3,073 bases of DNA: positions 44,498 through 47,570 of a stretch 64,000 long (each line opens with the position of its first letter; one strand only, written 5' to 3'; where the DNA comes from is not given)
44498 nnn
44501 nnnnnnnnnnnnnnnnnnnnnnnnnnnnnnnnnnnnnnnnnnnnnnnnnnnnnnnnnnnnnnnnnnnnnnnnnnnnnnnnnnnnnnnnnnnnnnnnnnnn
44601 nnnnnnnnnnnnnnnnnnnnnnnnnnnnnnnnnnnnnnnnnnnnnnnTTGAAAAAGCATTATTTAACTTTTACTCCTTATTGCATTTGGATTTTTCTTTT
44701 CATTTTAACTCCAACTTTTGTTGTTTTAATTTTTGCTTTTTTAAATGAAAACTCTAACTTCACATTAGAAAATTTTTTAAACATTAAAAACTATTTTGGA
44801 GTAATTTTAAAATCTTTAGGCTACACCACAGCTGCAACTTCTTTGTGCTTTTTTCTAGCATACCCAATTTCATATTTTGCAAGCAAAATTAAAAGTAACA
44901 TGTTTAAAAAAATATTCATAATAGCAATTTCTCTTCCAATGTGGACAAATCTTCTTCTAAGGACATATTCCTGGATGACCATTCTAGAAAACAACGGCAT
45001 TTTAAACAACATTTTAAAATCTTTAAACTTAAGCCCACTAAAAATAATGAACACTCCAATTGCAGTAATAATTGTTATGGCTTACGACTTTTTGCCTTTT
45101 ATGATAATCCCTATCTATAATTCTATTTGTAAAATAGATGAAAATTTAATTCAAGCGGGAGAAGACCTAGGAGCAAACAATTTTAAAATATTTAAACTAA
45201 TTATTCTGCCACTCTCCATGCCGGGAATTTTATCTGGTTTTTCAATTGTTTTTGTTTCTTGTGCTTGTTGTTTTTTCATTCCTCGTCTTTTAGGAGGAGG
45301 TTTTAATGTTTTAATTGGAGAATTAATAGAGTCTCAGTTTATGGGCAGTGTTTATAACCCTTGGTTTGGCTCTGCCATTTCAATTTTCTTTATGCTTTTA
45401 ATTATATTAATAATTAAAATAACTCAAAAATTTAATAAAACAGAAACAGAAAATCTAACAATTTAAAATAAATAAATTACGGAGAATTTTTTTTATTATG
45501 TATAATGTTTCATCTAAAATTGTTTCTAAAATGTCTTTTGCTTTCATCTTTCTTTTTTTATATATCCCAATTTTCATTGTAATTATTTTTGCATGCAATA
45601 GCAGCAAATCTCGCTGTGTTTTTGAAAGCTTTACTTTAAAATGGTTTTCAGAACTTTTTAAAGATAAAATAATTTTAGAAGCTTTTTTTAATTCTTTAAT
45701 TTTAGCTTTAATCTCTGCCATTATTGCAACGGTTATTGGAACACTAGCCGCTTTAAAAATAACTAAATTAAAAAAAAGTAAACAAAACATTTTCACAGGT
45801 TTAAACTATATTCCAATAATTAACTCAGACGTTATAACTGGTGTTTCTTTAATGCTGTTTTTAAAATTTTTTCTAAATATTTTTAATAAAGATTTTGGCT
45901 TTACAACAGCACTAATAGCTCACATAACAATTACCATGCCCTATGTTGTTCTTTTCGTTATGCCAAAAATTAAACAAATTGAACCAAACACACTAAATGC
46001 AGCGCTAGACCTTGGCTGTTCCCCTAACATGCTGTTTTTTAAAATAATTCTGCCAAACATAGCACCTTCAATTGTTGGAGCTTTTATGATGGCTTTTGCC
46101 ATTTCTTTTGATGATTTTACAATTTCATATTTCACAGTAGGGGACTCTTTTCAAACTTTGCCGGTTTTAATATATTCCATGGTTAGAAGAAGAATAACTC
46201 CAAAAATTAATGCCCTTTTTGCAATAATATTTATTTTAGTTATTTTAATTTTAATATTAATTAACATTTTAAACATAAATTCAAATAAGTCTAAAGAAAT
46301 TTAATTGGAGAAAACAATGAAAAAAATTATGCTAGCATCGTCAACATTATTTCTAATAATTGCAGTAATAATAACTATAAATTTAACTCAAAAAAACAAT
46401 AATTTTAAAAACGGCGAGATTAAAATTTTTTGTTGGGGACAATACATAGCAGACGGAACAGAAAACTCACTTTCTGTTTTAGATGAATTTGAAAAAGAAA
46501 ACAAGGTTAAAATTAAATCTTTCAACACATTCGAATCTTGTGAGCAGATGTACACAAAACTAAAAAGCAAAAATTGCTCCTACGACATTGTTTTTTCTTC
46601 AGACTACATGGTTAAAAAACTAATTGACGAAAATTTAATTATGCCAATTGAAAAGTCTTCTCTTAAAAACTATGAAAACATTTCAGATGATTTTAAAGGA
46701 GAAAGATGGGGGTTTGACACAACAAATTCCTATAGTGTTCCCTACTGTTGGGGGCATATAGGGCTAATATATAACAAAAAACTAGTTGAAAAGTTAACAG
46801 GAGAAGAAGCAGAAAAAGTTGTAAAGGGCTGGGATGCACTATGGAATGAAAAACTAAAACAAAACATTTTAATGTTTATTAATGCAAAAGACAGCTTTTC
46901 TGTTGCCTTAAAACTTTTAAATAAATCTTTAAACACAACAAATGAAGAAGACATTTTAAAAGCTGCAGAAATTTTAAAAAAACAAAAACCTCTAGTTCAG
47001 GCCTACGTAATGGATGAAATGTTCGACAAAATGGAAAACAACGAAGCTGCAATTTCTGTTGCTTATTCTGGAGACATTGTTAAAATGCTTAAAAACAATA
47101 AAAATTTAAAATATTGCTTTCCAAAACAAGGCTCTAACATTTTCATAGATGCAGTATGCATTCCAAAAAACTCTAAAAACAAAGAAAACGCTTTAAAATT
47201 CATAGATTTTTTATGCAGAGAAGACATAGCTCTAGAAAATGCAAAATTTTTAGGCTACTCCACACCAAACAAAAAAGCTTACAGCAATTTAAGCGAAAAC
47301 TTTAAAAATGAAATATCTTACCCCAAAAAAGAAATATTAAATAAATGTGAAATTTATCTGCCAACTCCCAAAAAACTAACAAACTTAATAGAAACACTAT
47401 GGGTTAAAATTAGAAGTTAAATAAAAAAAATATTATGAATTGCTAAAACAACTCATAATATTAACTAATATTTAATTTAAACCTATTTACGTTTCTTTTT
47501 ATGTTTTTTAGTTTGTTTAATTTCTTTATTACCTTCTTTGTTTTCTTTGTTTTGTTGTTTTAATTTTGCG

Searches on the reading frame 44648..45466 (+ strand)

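Call 6: search_protein_families(library=ncbifam, proteins=[window:44648-45466:+], max_evalue=0.001)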
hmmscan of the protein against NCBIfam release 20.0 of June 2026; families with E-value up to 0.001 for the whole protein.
window:44648-45466:+ (272 aa): 25 families
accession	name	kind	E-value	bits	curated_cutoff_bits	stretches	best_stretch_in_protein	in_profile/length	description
NF007044.0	PRK09497.1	equivalog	6.4e-56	189.9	348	1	12-264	16-276/285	spermidine/putrescine ABC transporter permease PotB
NF007963.0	PRK10683.1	equivalog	7.9e-46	156.9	489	1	39-266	82-312/317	putrescine ABC transporter permease PotH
NF043074.1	MMSYN1_0196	equivalog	2.2e-44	151.8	350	1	4-264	10-264/277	spermidine/putrescine ABC transporter permease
TIGR03262.1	PhnU2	equivalog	4.8e-19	68.4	593.25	1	11-270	10-264/546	putative 2-aminoethylphosphonate ABC transporter permease subunit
TIGR01581.1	Mo_ABC_porter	hypoth_equivalog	2.5e-16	59.8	210.3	1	45-205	15-171/225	ABC transporter permease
NF011624.0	PRK15050.1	equivalog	5.3e-14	52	247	1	12-216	32-240/297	2-aminoethylphosphonate ABC transporter permease subunit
TIGR02141.1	modB_ABC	equivalog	2.6e-13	50.1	182.6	1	56-217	3-160/208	molybdate ABC transporter permease subunit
NF006939.0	PRK09421.1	equivalog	2.5e-11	43.4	262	1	52-203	11-159/230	molybdate ABC transporter permease subunit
TIGR02139.1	permease_CysT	equivalog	4.9e-11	42.7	246.1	1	23-204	19-199/265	sulfate ABC transporter permease subunit CysT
TIGR03226.1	PhnU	equivalog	8.3e-11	41.9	283.45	1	32-216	70-258/311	2-aminoethylphosphonate ABC transporter permease subunit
NF040839.1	tungstate_WtpB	equivalog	1.4e-10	41.2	340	1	12-203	10-191/251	tungstate ABC transporter permease WtpB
NF007047.0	PRK09500.1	equivalog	4.2e-09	36.4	326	1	142-203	133-194/257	spermidine/putrescine ABC transporter permease PotC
NF008208.0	PRK10971.1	equivalog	4.8e-08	32.8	415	1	110-205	116-208/277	sulfate/thiosulfate ABC transporter permease CysT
NF006955.0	PRK09433.2-3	equivalog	4.8e-08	32.1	801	1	48-267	48-268/543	thiamine/thiamine pyrophosphate ABC transporter permease ThiP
TIGR00969.1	3a0106s02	subfamily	7.4e-08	32.2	240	1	12-202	24-208/272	sulfate ABC transporter permease subunit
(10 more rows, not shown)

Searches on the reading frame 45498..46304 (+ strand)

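Call 6: search_protein_families(library=ncbifam, proteins=[window:45498-46304:+], max_evalue=0.001)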
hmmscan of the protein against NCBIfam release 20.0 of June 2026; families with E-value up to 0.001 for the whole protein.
window:45498-46304:+ (268 aa): 26 families (the best 25 are shown)
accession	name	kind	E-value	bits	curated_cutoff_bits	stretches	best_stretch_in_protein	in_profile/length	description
NF043073.1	MMSYN1_0195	equivalog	2.4e-63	214.7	1250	1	9-267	5-256/1021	spermidine/putrescine ABC transporter permease/substrate-binding protein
NF007047.0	PRK09500.1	equivalog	7.5e-60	202.7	326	1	7-259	4-252/257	spermidine/putrescine ABC transporter permease PotC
NF007889.0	PRK10592.1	equivalog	1e-47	163.1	476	1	15-258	17-263/281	putrescine ABC transporter permease PotI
TIGR00969.1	3a0106s02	subfamily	1.1e-19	70.9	240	1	7-259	17-270/272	sulfate ABC transporter permease subunit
TIGR02141.1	modB_ABC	equivalog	7.7e-19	68.1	182.6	1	66-259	3-206/208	molybdate ABC transporter permease subunit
TIGR03255.1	PhnV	equivalog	2.5e-18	66.7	358.7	1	8-258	14-262/270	2-aminoethylphosphonate ABC transport system, membrane component PhnV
NF011624.0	PRK15050.1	equivalog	3.6e-17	62.4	247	1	133-252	159-278/297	2-aminoethylphosphonate ABC transporter permease subunit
TIGR03262.1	PhnU2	equivalog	1.2e-15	57.2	593.25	1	11-257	8-254/546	putative 2-aminoethylphosphonate ABC transporter permease subunit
TIGR02139.1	permease_CysT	equivalog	1.3e-15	57.7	246.1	1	10-262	9-262/265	sulfate ABC transporter permease subunit CysT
TIGR01581.1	Mo_ABC_porter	hypoth_equivalog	1.9e-14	53.7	210.3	1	53-254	13-224/225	ABC transporter permease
TIGR02140.1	permease_CysW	equivalog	1.7e-13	50.7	329.1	1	8-261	4-258/261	sulfate ABC transporter permease subunit CysW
TIGR03226.1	PhnU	equivalog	3.4e-13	49.7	283.45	1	120-252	162-296/311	2-aminoethylphosphonate ABC transporter permease subunit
NF006939.0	PRK09421.1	equivalog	7.7e-13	48.4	262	1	60-257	9-219/230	molybdate ABC transporter permease subunit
NF043074.1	MMSYN1_0196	equivalog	2.9e-12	46.5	350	1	14-265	17-266/277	spermidine/putrescine ABC transporter permease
NF008208.0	PRK10971.1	equivalog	3.5e-11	43.1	415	1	41-261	38-269/277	sulfate/thiosulfate ABC transporter permease CysT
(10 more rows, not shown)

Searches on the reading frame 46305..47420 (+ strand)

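Call 6: search_protein_families(library=ncbifam, proteins=[window:46305-47420:+], max_evalue=0.001)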
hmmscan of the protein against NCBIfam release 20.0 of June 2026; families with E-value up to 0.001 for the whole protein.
window:46305-47420:+ (371 aa): 7 families
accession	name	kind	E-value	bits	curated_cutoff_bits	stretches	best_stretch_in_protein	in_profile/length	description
NF007048.0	PRK09501.1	equivalog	7e-53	179.7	582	1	17-350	8-326/348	spermidine/putrescine ABC transporter substrate-binding protein PotD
NF007962.0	PRK10682.1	equivalog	4.4e-38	131.3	636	1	21-371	16-368/370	spermidine/putrescine ABC transporter substrate-binding protein PotF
NF043073.1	MMSYN1_0195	equivalog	1.4e-21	76.5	1250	2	38-128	599-680/1021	spermidine/putrescine ABC transporter permease/substrate-binding protein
NF041888.1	ABC_SBP_YdcS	equivalog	3.7e-18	65.5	725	1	11-317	6-318/379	putative ABC transporter substrate-binding protein YdcS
TIGR01256.1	modA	equivalog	1.5e-07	31.5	62.5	1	158-304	55-205/217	molybdate ABC transporter substrate-binding protein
TIGR03261.1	phnS2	equivalog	1.1e-05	24.8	392.75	1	244-310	211-278/334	putative 2-aminoethylphosphonate ABC transporter substrate-binding protein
TIGR03850.1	bind_CPR_0540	equivalog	0.00016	20.5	299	0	276-331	318-372/437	carbohydrate ABC transporter substrate-binding protein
